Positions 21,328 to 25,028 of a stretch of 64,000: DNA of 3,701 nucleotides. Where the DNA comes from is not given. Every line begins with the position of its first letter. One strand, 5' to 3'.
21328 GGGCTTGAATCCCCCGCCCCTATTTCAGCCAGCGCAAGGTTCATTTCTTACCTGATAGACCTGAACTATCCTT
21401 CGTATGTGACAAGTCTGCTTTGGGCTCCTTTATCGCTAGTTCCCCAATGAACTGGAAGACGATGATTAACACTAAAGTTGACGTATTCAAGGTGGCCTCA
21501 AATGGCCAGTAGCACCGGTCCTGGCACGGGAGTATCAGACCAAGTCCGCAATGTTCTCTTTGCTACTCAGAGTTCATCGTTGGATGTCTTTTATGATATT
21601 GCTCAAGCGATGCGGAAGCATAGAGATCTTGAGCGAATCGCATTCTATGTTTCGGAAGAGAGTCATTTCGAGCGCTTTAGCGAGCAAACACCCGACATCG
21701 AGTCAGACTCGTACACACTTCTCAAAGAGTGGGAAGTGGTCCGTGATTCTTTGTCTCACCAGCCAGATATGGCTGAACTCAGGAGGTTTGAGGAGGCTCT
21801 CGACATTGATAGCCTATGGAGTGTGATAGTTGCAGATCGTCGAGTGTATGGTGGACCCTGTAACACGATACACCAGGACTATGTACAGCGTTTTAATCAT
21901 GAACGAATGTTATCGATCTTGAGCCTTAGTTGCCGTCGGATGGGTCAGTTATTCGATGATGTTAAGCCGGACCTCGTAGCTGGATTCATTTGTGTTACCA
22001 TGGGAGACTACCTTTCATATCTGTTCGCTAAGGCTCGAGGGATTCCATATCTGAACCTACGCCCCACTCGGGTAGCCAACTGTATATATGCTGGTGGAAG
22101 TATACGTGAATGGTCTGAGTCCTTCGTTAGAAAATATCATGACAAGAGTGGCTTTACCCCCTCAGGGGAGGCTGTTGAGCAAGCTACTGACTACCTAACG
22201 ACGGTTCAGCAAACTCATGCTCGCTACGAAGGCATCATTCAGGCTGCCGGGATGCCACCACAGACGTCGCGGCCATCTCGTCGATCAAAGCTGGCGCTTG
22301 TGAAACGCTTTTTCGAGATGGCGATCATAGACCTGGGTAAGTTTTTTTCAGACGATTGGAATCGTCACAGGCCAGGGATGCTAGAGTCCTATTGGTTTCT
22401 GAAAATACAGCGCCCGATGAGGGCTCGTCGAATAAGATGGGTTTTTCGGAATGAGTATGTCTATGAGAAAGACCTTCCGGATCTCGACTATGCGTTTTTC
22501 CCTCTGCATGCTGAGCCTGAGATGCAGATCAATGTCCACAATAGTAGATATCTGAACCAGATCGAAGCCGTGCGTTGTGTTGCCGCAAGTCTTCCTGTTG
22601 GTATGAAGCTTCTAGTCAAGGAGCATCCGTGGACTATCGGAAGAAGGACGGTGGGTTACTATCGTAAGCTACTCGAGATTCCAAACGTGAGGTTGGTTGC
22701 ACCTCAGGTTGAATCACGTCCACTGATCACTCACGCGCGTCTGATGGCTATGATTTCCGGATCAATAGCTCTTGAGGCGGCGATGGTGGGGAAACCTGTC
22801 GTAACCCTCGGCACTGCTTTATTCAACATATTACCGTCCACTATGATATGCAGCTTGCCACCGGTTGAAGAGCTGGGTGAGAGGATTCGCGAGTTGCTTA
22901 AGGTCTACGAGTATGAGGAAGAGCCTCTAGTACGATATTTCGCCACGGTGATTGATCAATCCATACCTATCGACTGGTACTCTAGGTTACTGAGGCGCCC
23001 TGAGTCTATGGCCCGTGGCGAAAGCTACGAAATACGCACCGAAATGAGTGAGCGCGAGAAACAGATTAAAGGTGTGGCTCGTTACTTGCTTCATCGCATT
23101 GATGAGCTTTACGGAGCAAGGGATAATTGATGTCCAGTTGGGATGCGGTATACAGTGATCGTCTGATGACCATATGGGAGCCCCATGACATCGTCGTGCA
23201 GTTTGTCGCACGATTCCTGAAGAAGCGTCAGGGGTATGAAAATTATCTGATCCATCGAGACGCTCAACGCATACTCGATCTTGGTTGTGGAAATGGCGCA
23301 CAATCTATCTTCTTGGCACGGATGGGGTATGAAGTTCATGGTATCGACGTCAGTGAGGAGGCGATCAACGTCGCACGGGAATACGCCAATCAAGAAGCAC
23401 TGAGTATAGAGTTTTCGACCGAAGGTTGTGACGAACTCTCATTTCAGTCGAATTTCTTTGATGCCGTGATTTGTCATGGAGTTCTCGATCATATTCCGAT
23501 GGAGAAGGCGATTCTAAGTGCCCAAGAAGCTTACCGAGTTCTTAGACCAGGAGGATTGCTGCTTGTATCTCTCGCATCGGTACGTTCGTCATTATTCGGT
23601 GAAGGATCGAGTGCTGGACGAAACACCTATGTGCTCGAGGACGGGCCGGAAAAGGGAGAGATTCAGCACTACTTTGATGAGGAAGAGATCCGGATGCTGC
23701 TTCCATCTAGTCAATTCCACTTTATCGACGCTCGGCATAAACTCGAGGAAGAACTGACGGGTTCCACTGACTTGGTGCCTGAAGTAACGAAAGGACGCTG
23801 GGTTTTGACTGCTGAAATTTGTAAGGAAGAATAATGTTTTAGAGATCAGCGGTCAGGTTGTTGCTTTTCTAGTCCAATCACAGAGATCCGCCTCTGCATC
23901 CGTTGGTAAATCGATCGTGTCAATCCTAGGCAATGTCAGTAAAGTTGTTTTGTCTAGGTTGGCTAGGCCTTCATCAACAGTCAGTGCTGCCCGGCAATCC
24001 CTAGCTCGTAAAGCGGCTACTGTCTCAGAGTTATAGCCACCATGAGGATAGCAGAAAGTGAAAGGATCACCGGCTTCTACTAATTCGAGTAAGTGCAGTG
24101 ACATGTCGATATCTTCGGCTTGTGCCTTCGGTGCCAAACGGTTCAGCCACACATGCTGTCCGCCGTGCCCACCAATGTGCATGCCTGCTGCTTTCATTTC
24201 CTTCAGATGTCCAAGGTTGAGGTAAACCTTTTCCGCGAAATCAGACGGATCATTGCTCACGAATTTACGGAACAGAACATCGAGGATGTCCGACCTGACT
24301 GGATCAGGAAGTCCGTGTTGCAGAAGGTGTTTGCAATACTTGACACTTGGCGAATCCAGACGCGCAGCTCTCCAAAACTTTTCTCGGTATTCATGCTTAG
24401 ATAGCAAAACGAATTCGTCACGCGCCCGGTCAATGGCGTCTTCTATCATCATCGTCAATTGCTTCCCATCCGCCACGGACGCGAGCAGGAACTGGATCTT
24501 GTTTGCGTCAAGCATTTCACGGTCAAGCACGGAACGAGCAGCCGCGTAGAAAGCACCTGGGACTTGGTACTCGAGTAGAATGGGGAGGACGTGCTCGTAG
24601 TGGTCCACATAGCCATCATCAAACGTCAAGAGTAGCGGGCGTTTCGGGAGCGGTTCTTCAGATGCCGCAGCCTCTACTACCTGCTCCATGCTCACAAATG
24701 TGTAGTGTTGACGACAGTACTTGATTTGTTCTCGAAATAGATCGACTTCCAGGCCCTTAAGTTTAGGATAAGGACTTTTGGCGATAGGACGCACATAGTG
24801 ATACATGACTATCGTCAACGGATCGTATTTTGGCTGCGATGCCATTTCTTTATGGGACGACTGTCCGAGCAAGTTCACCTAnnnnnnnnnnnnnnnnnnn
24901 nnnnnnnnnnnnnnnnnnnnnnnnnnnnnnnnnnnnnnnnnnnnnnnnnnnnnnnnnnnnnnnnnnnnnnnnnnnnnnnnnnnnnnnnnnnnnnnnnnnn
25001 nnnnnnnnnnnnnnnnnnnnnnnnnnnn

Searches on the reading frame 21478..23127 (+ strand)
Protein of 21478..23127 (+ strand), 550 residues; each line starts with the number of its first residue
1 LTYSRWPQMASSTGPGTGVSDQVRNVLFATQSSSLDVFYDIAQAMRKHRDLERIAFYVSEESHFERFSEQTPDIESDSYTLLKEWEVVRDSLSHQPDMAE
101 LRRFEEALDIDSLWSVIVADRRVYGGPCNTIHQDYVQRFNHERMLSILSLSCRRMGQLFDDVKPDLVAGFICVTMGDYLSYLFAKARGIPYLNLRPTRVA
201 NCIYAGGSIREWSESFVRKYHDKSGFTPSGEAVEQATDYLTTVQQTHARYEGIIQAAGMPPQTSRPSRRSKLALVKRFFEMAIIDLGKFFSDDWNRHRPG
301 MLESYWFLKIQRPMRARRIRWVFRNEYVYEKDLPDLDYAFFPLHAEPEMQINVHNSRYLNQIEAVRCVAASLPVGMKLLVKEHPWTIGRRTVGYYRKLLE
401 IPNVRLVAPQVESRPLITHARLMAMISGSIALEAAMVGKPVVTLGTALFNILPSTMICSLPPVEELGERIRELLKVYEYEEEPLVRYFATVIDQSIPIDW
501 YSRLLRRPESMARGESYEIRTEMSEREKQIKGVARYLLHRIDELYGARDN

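Call 15: search_protein_families(library=pfam, proteins=[window:21478-23127:+])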
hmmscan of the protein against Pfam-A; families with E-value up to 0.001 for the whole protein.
window:21478-23127:+ (550 aa): 1 family
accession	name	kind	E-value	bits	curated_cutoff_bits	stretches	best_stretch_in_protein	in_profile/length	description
PF05159.20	Capsule_synth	-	1e-08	35.5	20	1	337-451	146-268/310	Capsule polysaccharide biosynthesis protein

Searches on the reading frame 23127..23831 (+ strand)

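Call 15: search_protein_families(library=pfam, proteins=[window:23127-23831:+])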
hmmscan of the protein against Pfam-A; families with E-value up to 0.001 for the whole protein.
window:23127-23831:+ (235 aa): 14 families
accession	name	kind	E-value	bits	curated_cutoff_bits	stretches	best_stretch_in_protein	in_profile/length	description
PF13649.12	Methyltransf_25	-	1.7e-24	86.8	27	1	49-143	1-97/97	Methyltransferase domain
PF13847.12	Methyltransf_31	-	5e-24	85.1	27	1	44-165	2-127/145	Methyltransferase domain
PF08241.18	Methyltransf_11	-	1.3e-23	83.9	21.2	1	50-146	1-94/95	Methyltransferase domain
PF08242.18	Methyltransf_12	-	8.1e-16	59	30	1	50-145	1-98/98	Methyltransferase domain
PF13489.12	Methyltransf_23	-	4e-15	56.3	27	1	43-197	20-159/164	Methyltransferase domain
PF03848.20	TehB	-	1.2e-10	41.6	20.4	1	48-144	33-129/193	Tellurite resistance protein TehB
PF01209.24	Ubie_methyltran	-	2.6e-10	40.5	20.1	1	38-147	40-151/233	ubiE/COQ5 methyltransferase family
PF02353.26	CMAS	-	1.5e-08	34.7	27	1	45-150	62-167/273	Mycolic acid cyclopropane synthetase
PF05175.20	MTS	-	2.6e-08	34.2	23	1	43-146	29-137/170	Methyltransferase small domain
PF06325.19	PrmA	-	1.6e-06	28.3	22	1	44-148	160-259/296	Ribosomal protein L11 methyltransferase (PrmA)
PF05724.17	TPMT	-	8.3e-06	26.1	26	1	5-147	6-154/218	Thiopurine S-methyltransferase (TPMT)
PF05401.17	NodS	-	3.5e-05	24.2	24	1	42-142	40-139/201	Nodulation protein S (NodS)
PF07021.18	MetW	-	0.00013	22.1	21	1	44-131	12-96/193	Methionine biosynthesis protein MetW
PF09445.16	Methyltransf_15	-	0.00092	19.3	22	0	47-87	2-42/165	RNA cap guanine-N2 methyltransferase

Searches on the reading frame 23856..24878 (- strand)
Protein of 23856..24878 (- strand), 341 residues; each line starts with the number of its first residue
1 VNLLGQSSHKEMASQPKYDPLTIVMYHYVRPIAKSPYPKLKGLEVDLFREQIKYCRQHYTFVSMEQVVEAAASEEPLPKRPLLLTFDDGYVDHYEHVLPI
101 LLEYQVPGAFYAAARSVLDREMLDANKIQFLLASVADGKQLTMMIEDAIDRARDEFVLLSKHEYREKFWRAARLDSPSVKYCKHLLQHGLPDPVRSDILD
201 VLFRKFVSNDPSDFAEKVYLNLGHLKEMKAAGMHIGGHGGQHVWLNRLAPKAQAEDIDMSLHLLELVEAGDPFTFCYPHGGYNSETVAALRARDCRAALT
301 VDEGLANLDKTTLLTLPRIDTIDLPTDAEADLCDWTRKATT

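Call 15: search_protein_families(library=pfam, proteins=[window:23856-24878:-])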
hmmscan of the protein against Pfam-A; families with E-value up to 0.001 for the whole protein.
window:23856-24878:- (341 aa): 1 family
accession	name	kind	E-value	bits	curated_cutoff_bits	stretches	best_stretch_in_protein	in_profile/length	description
PF01522.26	Polysacc_deac_1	-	2.3e-19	70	23.1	2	224-293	50-119/124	Polysaccharide deacetylase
